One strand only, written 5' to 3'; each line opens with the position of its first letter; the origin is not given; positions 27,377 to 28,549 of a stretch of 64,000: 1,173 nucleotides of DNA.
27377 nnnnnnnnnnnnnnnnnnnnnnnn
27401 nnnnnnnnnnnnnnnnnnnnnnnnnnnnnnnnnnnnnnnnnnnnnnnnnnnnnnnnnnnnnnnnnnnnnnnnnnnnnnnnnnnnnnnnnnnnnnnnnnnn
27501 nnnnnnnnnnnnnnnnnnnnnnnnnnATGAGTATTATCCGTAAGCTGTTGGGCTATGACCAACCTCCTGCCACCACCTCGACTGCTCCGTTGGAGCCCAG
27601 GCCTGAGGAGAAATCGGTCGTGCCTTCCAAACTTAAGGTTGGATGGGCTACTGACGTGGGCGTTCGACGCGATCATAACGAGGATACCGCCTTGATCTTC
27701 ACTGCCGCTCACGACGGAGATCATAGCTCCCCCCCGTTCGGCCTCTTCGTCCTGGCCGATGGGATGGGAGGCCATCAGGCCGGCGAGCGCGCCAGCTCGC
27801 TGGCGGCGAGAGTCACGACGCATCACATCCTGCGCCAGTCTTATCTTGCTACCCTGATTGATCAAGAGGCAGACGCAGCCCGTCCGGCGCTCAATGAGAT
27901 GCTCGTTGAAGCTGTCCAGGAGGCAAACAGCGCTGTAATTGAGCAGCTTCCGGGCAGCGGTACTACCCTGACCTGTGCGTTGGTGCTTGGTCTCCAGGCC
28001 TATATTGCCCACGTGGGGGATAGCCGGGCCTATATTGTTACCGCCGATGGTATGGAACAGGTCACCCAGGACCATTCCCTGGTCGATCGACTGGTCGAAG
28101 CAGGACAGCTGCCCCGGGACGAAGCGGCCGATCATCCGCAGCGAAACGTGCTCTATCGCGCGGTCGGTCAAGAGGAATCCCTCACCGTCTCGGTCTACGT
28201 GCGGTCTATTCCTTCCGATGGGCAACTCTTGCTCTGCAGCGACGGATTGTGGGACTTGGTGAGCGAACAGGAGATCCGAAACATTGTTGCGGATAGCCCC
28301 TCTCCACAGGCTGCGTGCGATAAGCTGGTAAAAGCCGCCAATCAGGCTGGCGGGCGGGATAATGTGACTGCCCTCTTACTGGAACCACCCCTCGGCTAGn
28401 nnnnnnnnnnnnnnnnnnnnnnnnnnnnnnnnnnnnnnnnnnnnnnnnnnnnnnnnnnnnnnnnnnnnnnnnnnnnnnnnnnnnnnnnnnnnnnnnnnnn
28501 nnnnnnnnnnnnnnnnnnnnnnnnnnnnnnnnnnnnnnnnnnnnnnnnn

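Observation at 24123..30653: Six-gene phospho-signalling operon: pseudo-PBP, kinase-beta-propeller, PP2C, DnaJ-vWA, Zn-ribbon-FHA, small protein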

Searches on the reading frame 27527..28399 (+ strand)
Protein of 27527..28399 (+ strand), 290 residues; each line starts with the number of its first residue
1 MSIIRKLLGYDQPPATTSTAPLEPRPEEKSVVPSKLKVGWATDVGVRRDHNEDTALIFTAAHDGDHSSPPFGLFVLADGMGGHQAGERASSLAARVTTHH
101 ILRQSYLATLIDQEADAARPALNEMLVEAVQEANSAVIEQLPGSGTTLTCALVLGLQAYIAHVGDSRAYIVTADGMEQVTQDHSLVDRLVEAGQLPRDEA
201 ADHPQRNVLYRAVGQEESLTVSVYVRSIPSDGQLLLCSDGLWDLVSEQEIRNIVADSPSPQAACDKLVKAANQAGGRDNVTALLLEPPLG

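Call 4: search_protein_families(library=pfam, proteins=[window:27527-28399:+], max_evalue=0.01)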
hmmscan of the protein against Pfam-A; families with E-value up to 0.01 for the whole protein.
window:27527-28399:+ (290 aa): 3 families
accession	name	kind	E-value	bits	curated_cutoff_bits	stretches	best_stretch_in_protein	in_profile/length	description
PF00481.26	PP2C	-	5.3e-21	75.9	20.3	2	55-187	18-144/255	Protein phosphatase 2C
PF13672.11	PP2C_2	-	3.6e-11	43.4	24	1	73-254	26-188/209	Protein phosphatase 2C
PF07228.17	SpoIIE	-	1.4e-05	25.5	25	1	107-286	39-190/192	Stage II sporulation protein E (SpoIIE)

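Call 5: search_protein_families(library=ncbifam, proteins=[window:27527-28399:+], max_evalue=0.01)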
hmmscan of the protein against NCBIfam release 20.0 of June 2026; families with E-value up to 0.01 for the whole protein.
window:27527-28399:+ (290 aa): 2 families
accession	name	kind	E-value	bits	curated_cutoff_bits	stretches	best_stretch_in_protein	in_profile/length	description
NF033484.1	Stp1_PP2C_phos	equivalog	6.6e-68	228.7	230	1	42-285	2-231/232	Stp1/IreP family PP2C-type Ser/Thr phosphatase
NF011149.0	PRK14559.1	equivalog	6.1e-37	127.7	374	1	40-285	376-629/642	serine/threonine phosphatase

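Call 81: search_protein_families(library=padloc, proteins=[window:27527-28399:+], max_evalue=0.001)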
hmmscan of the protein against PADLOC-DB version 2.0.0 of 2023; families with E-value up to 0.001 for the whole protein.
window:27527-28399:+ (290 aa): 1 family
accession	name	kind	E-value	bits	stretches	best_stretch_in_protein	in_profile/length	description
PDLC04518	PDC-M21C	-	9.5e-15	52.5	1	36-259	3-204/243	-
